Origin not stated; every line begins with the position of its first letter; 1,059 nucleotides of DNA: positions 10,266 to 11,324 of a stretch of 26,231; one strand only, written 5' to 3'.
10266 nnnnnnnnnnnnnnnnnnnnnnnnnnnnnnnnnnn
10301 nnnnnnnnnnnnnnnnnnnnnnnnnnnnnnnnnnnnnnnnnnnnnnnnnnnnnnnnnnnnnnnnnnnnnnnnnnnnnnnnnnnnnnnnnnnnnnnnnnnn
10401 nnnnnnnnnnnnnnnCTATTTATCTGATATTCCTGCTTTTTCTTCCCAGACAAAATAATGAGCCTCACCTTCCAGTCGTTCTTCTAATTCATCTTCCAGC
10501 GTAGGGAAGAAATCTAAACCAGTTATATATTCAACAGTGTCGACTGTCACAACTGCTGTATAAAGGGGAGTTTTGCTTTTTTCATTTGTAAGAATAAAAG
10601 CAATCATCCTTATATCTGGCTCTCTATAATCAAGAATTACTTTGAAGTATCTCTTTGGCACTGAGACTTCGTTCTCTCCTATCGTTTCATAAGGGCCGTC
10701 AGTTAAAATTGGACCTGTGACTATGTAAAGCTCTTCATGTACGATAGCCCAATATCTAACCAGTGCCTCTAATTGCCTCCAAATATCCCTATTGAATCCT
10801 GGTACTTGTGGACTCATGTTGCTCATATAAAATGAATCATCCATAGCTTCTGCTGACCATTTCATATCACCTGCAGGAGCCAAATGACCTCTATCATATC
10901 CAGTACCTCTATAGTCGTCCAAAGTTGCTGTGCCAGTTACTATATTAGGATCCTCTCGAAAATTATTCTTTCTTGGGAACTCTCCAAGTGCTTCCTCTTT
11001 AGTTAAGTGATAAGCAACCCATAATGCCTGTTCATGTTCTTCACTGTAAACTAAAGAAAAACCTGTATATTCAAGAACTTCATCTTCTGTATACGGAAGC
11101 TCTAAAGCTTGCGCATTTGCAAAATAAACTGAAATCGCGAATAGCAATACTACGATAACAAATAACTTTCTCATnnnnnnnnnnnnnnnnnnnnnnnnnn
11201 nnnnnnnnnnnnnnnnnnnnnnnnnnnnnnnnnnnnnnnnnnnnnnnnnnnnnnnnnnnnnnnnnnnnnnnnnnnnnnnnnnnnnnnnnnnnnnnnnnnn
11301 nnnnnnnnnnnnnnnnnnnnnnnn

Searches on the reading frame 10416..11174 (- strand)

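Call 3: search_protein_families(library=pfam, proteins=[window:10416-11174:-], max_evalue=0.01)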
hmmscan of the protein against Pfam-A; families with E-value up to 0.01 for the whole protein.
window:10416-11174:- (252 aa): 1 family
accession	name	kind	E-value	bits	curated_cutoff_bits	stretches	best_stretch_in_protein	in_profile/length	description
PF01223.29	Endonuclease_NS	-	1.6e-55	188.7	23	1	28-228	12-222/223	DNA/RNA non-specific endonuclease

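Call 9: search_protein_families(library=phrogs, proteins=[window:10416-11174:-], max_evalue=0.001)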
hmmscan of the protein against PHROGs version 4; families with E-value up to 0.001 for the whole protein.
window:10416-11174:- (252 aa): 1 family
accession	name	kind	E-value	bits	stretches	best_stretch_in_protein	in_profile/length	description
phrog_14168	-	DNA, RNA and nucleotide metabolism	9.1e-38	131.2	1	31-222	43-234/235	nuclease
